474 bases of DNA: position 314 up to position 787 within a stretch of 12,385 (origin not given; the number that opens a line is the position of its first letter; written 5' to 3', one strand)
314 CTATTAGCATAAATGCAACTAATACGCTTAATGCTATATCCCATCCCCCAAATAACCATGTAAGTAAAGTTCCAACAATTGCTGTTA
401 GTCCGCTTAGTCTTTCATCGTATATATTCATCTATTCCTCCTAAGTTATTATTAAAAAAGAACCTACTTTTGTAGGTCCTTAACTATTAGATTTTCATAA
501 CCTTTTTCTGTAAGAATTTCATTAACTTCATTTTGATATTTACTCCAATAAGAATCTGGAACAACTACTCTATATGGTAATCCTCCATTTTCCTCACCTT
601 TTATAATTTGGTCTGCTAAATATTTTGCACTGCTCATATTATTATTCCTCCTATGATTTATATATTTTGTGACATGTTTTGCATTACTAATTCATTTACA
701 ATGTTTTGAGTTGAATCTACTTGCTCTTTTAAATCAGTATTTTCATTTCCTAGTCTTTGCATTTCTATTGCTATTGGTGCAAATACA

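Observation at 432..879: Two small unassigned ORFs and an internal terminator between receptor-binding gene and holin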

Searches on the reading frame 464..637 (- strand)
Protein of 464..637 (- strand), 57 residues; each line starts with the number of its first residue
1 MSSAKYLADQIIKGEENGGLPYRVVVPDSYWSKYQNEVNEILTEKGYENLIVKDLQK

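Call 6: search_protein_families(library=pfam, proteins=[window:464-637:-], max_evalue=1)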
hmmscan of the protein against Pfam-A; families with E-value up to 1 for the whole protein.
window:464-637:- (57 aa): 0 families

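Call 7: search_protein_families(library=phrogs, proteins=[window:464-637:-], max_evalue=1)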
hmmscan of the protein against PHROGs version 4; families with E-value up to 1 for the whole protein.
window:464-637:- (57 aa): 3 families
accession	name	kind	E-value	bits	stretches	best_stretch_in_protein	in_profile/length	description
phrog_8908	-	unknown function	0.00016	22.5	1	4-52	2-44/49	-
phrog_23074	-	unknown function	0.012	17.1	1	8-56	100-149/163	-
phrog_15440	-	unknown function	0.17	13.2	0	32-51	7-26/72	-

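Call 9: search_dna_similar(query=window:464-637:-, collection=phages, mode=protein, max_evalue=1, max_rows=30)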
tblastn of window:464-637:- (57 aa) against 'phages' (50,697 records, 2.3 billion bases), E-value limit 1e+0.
Records with a match: 4; places in all: 4; records where one place covers at least 80% of the query: 0.
Best place of each record, by identity: <60% 4.
By first word of the organism name: Haloarcula 2; Mycobacterium 2.
By host as written in the record: Haloarcula sinaiiensis 2; Mycobacterium smegmatis mc2 155 2.
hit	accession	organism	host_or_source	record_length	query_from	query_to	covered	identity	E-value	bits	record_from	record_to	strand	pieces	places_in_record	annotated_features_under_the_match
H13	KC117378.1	Haloarcula sinaiiensis tailed virus 1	Haloarcula sinaiiensis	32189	1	45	79%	40.0%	7e-1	32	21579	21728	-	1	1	31: hypothetical protein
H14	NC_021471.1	Haloarcula sinaiiensis tailed virus 1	Haloarcula sinaiiensis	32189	1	45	79%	40.0%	7e-1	32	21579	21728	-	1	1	31: hypothetical protein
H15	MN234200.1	Mycobacterium phage Maminiaina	Mycobacterium smegmatis mc2 155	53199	17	49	58%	39.4%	2e-1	33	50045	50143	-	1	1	93: hypothetical protein | 94: hypothetical protein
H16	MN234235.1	Mycobacterium phage BogosyJay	Mycobacterium smegmatis mc2 155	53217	17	49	58%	39.4%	2e-1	33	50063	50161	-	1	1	93: hypothetical protein | 94: hypothetical protein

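Call 11: find_homologous_proteins(query=window:464-637:-, max_evalue=0.01)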
Query window:464-637:- (57 aa): 23 proteins with E <= 0.01 among 23 candidates.
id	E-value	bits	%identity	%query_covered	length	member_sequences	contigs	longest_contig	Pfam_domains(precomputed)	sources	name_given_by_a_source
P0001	1.0e-29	118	98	100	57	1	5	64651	-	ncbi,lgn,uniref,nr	ncbi:hypothetical protein LPC27_15600 [Paraclostridium bifermentans]|uniref:hypothetical protein n=1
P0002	2.7e-29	116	96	100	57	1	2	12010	-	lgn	-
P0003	7.2e-29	115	96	100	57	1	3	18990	-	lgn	-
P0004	4.6e-28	112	95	100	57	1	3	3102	-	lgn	-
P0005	1.1e-27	111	93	100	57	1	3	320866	-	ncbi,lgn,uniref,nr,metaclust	ncbi:hypothetical protein C671_1220 [[Clostridium] bifermentans ATCC 19299]|uniref:hypothetical prot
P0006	1.2e-27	111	95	100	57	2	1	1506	-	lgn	-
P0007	2.9e-27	110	91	100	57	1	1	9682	-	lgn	-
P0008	4.5e-27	109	93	100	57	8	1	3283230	-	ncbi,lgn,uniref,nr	ncbi:hypothetical protein QJS64_12285 [Paraclostridium bifermentans]|uniref:Uncharacterized protein 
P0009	6.3e-27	109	91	100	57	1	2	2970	-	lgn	-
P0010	9.2e-27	108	91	100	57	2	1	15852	-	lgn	-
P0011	1.6e-26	108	89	100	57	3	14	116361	-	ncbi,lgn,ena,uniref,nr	ncbi:hypothetical protein [Paraclostridium bifermentans]|uniref:hypothetical protein n=1 Tax=Paraclo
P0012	1.6e-26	108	89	100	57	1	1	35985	-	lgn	-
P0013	8.7e-26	105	86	100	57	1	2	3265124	-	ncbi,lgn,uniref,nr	ncbi:hypothetical protein [Paraclostridium bifermentans]|uniref:hypothetical protein n=1 Tax=Paraclo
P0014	1.3e-25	105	91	100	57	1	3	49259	-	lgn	-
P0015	4.0e-24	100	94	89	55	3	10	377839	-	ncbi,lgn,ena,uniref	ncbi:hypothetical protein [Paraclostridium bifermentans]|uniref:hypothetical protein n=1 Tax=Paraclo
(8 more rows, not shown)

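Call 22: search_protein_families(library=pfam, proteins=[window:464-637:-], max_evalue=10)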
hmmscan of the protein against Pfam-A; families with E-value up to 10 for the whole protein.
window:464-637:- (57 aa): 0 families

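Call 37: find_homologous_proteins(query=A3, max_evalue=0.001)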
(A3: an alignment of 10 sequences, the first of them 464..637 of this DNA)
Query A3 (10 sequences) (57 aa, profile of the alignment): 474 proteins with E <= 0.001 among 920 candidates; the best 120 are listed.
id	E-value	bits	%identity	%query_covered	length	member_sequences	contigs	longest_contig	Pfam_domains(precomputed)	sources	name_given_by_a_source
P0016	9.1e-29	117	88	91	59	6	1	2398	-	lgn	-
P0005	1.2e-28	116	93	100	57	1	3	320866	-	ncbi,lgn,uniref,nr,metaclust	ncbi:hypothetical protein C671_1220 [[Clostridium] bifermentans ATCC 19299]|uniref:hypothetical prot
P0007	1.6e-28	116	91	100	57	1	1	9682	-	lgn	-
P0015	1.6e-28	116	94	89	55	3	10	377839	-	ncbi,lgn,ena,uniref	ncbi:hypothetical protein [Paraclostridium bifermentans]|uniref:hypothetical protein n=1 Tax=Paraclo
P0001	2.1e-28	116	98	100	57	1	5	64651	-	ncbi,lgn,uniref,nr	ncbi:hypothetical protein LPC27_15600 [Paraclostridium bifermentans]|uniref:hypothetical protein n=1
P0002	2.8e-28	115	96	100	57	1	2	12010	-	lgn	-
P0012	4.3e-28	115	89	100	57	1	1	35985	-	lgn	-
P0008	4.8e-28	115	93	100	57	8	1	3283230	-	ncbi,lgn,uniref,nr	ncbi:hypothetical protein QJS64_12285 [Paraclostridium bifermentans]|uniref:Uncharacterized protein 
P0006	5.0e-28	114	95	100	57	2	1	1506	-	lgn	-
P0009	5.5e-28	114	91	100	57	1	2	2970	-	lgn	-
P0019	7.3e-28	114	84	96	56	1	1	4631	-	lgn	-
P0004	1.0e-27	113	95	100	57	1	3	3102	-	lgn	-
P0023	1.2e-27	113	79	91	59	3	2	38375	-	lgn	-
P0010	1.2e-27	113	91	100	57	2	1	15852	-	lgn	-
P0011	1.2e-27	113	89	100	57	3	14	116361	-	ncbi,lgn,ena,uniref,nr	ncbi:hypothetical protein [Paraclostridium bifermentans]|uniref:hypothetical protein n=1 Tax=Paraclo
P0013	3.8e-27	112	86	100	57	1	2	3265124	-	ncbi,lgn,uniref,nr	ncbi:hypothetical protein [Paraclostridium bifermentans]|uniref:hypothetical protein n=1 Tax=Paraclo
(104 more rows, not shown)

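Call 45: find_encoding_contigs(protein=P0008, flank=4000, max_places=2)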
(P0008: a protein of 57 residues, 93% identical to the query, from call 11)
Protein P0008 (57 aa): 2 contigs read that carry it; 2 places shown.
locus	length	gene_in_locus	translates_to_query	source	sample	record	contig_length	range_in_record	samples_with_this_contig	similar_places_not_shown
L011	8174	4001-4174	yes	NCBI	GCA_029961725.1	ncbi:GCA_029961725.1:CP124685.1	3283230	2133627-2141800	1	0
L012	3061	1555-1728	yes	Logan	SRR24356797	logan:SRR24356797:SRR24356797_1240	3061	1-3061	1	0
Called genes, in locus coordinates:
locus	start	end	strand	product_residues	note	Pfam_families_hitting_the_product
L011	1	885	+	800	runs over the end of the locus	-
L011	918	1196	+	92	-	-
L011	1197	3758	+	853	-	-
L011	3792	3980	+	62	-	-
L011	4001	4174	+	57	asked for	-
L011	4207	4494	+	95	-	-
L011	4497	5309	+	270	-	PF01520:Amidase_3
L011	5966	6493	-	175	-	-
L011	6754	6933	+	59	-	-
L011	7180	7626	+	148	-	-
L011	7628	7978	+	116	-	-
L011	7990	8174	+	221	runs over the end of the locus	-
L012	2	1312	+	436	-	?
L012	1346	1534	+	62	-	-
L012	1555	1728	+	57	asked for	-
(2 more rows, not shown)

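Call 46: find_encoding_contigs(protein=P0013, flank=4000, max_places=2)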
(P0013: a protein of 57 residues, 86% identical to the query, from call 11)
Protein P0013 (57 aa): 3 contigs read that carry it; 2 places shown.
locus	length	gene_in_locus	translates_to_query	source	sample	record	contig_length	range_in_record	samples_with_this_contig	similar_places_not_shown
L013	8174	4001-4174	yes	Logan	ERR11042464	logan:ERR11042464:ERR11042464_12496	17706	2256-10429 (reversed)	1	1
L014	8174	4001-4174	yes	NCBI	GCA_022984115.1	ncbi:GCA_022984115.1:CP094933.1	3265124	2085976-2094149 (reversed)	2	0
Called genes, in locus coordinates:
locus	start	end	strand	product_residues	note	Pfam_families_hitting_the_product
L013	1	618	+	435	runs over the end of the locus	-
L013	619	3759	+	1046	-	-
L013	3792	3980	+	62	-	-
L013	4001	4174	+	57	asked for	-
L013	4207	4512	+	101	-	-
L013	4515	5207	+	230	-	PF01520:Amidase_3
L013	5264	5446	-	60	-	PF04014:MazE_antitoxin (faint)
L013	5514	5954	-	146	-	-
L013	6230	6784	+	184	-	PF07553:Lipoprotein_Ltp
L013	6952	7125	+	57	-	-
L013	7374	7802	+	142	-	-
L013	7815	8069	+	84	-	-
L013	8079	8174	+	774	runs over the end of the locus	-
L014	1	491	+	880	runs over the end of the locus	PF06605:Prophage_tail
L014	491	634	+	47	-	-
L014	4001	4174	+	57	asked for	-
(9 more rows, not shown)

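Call 47: find_encoding_contigs(protein=P0015, flank=4000, max_places=4)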
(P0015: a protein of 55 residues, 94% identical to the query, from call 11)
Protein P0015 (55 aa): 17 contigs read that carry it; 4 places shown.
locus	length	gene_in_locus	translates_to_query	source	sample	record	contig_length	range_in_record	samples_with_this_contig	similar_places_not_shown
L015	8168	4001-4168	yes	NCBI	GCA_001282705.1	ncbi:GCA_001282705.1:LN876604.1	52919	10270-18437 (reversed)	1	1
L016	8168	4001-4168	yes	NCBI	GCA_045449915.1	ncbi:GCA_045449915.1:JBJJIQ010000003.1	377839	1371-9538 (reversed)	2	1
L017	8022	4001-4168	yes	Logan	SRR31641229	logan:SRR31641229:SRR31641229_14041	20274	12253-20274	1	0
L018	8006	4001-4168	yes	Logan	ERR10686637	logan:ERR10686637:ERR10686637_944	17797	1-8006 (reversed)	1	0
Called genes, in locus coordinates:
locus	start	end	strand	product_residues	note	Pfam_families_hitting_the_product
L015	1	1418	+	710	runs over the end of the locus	-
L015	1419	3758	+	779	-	-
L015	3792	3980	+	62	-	-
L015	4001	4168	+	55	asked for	-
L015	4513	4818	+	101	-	-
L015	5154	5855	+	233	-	PF01520:Amidase_3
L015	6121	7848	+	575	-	-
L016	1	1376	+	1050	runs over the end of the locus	PF06605:Prophage_tail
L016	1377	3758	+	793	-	-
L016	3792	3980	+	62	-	-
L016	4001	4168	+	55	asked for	-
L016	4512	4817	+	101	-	-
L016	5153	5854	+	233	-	PF01520:Amidase_3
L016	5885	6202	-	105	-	-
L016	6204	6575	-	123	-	-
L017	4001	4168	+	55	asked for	-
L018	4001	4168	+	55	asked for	-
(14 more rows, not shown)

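Call 48: find_encoding_contigs(protein=P0011, flank=4000, max_places=4)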
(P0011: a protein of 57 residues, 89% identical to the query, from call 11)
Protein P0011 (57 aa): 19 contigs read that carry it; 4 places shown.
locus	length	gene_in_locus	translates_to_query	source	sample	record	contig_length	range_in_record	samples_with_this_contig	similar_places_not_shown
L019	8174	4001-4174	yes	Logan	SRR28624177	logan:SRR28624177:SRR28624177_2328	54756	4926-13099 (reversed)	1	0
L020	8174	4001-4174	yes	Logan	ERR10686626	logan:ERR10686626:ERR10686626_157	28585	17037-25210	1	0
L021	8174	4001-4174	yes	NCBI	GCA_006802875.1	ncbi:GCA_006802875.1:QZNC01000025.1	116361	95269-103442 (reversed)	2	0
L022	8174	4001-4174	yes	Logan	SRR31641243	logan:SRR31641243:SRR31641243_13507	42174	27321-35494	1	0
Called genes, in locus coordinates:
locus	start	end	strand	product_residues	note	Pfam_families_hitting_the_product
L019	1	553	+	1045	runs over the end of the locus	PF06605:Prophage_tail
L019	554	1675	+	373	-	-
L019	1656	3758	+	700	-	-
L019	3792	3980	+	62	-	-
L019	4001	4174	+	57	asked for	-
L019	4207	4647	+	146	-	PF05105:Phage_holin_4_1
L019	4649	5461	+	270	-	PF01520:Amidase_3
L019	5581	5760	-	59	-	-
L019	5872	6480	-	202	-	-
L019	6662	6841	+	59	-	-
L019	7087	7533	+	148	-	-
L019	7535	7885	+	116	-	-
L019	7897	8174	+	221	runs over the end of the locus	-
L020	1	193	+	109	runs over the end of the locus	-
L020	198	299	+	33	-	-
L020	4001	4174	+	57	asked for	-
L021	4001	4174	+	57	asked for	-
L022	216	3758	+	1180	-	-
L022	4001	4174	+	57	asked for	-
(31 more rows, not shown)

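Call 53: search_protein_families(library=pfam, alignment_id=A4, max_evalue=1)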
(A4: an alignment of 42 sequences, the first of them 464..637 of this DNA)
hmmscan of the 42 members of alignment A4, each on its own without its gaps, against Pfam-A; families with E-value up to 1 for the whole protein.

A. member 1, window:464-637:- (57 aa): 0 families

B. families by the number of members that match (of 42 scanned): 10 families
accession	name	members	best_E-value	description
PF23792.1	CD1375-like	7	0.011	CD1375-like protein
PF22428.2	Dis32-like_C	3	0.065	DIS3-like exonuclease 2-like, C-terminal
PF14514.11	TetR_C_9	1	0.0065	Tetracyclin repressor-like, C-terminal domain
PF20648.2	DUF6809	1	0.065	Family of unknown function (DUF6809)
PF24011.1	DUF7325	1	0.068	Family of unknown function (DUF7325)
PF00140.25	Sigma70_r1_2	1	0.094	Sigma-70 factor, region 1.2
PF03749.19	SfsA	1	0.12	Sugar fermentation stimulation protein RE domain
PF17528.7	HdcB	1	0.13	Histidine decarboxylase maturation protein HdcB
PF08913.16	VBS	1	0.19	Vinculin Binding Site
PF18860.6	AbiJ_NTD3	1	0.2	AbiJ N-terminal domain 3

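Call 62: predict_structure(alignment_id=A4)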
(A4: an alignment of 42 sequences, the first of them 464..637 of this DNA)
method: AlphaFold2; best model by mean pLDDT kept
length: 57 residues; sequences in the alignment: 42
mean_pLDDT: 88.7   pTM: 0.75
mean pLDDT of the five models: 88.7, 87.2, 83.0, 79.3, 78.8
residues with pLDDT >= 90: 33; 70-90: 22; 50-70: 2; < 50: 0
segments of 3 or more residues with pLDDT < 50: none
pLDDT, mean of each block of 10 residues (from residue 1): 91 85 87 95 94 76
secondary structure, 60 per line:
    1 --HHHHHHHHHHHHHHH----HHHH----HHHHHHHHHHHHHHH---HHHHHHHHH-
elements in order: H3-17 H22-25 H30-44 H48-56

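Call 67: fold_search(model_id=the predicted structure, library=viral)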
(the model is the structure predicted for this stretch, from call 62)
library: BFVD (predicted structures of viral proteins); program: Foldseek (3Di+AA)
matches with E <= 10: 33; with E <= 0.001: 0
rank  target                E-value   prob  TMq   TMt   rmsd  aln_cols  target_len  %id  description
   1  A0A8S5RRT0            1.3e+00  0.66  0.60  0.68   4.0        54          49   18  Uncharacterized protein [Siphoviridae sp. ctKy93]
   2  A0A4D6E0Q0            2.6e+00  0.10  0.36  0.25   5.9        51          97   27  (no name in the UniProt tables at hand)
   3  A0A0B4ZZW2            3.5e+00  0.10  0.39  0.17   5.6        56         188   14  (no name in the UniProt tables at hand)
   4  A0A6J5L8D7            3.5e+00  0.08  0.29  0.10   6.0        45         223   16  Uncharacterized protein [uncultured Caudovirales phage]
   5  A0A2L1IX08            3.5e+00  0.04  0.30  0.25  10.7        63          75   22  Uncharacterized protein [Mycobacterium phage Cuke]
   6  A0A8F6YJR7            4.9e+00  0.05  0.34  0.08   5.8        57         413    9  RNA-directed RNA polymerase (Fragment) [Cane toad-associated chuvirus]
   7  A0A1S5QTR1            4.9e+00  0.02  0.25  0.14  11.4        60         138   18  Uncharacterized protein [Bacillus phage Leo2]
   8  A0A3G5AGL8            5.2e+00  0.05  0.35  0.26  11.6        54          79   15  Uncharacterized protein [Solumvirus sp.]
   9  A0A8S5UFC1            5.5e+00  0.23  0.59  0.65   2.5        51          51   22  Uncharacterized protein [Myoviridae sp. ctcyQ27]
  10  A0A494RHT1            5.9e+00  0.06  0.36  0.35   5.6        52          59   10  (no name in the UniProt tables at hand)
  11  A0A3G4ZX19            5.9e+00  0.06  0.35  0.13   4.2        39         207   10  BTB domain-containing protein [Faunusvirus sp.]
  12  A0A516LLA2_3          5.9e+00  0.03  0.27  0.03   8.7        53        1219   24  (no name in the UniProt tables at hand)
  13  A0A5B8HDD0            5.9e+00  0.02  0.26  0.11  10.4        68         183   12  Uncharacterized protein [Rhizoctonia solani bipartite-like virus 1]
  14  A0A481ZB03            6.3e+00  0.02  0.28  0.26  11.7        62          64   18  Uncharacterized protein [Pithovirus LCPAC401]
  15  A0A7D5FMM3            6.7e+00  0.06  0.37  0.29   6.8        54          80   13  Uncharacterized protein [Synechococcus phage S-CAM7]
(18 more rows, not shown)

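Call 85: find_related_loci(query=A6, collection=viral_contigs, flank=2500)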
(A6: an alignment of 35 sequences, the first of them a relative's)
Query A6 (45 aa) in viral_contigs; peptide patterns used: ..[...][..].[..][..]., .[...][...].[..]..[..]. (x = any residue, [..] = any of these).
167 stretches matched a pattern; 79 encode a relative of the query (tblastn E <= 1e-3); 79 distinct loci.
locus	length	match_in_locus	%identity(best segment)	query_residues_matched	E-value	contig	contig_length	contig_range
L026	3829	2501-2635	91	1-45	2e-24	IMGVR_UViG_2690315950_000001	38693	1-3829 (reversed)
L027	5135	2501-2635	93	1-45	3e-24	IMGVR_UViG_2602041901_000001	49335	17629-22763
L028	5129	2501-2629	95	1-43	3e-24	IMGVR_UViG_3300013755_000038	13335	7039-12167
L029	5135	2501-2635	91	1-45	8e-24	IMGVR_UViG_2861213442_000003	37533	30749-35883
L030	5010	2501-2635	89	1-45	9e-24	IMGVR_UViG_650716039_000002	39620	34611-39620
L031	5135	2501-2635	89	1-45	2e-23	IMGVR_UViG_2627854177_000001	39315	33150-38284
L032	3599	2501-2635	91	1-45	4e-23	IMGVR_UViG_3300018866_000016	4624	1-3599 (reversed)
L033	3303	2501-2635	89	1-45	5e-23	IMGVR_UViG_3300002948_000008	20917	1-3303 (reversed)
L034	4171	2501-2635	89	1-45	1e-22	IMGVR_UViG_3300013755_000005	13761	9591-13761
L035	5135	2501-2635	89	1-45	1e-22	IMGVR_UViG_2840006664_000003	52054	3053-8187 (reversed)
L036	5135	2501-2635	82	1-45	2e-22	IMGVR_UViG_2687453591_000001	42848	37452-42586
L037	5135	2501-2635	84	1-45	2e-22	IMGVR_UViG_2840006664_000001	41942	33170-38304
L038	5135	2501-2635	84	1-45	2e-22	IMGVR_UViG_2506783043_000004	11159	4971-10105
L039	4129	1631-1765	87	1-45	4e-22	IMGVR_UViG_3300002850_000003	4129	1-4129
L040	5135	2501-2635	87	1-45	4e-22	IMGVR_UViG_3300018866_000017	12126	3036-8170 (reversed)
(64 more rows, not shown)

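Call 88: search_solved_structures(query=A4, max_evalue=10)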
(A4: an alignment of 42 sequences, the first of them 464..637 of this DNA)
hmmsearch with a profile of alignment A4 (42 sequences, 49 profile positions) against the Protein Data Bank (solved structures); distinct sequences matched with E-value up to 10: 12.
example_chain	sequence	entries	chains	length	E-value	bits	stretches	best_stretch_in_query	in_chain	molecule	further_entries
3kdw_A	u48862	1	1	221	0.036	17.2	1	23-44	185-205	Putative sugar binding protein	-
1dt1_A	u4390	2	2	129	0.22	14.6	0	8-34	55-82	CYTOCHROME C552 | Cytochrome c-552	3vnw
1c52_A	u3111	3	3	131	0.23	14.6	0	8-34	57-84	CYTOCHROME-C552 | Cytochrome c-552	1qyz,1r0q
1foc_A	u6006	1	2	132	0.24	14.5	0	8-34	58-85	CYTOCHROME RC557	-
2fwl_A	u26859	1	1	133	0.24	14.5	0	8-34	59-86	Cytochrome c-552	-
5ywl_A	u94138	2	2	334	0.29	14.3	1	4-27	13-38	Protein induced by osmotic stress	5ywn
5gmo_A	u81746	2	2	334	0.29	14.3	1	4-27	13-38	Protein induced by osmotic stress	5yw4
6s6h_A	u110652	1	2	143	0.42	13.7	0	10-32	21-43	Chromosome-partitioning protein ParB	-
6s6b_D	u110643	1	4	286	0.9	12.7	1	22-40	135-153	CRISPR-associated RAMP protein, Cmr4 family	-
9qth_A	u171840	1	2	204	0.92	12.7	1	25-43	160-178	Inquilinus NrnC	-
6s8b_D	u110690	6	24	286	0.94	12.6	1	22-40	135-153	CRISPR-associated RAMP protein, Cmr4 family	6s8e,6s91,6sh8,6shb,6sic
6t1f_A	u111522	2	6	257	1.8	11.7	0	10-32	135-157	Chromosome-partitioning protein ParB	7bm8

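Call 104: search_protein_families(library=padloc, proteins=[window:464-637:-], max_evalue=1)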
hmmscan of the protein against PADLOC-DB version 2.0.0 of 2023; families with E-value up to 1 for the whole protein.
window:464-637:- (57 aa): 0 families
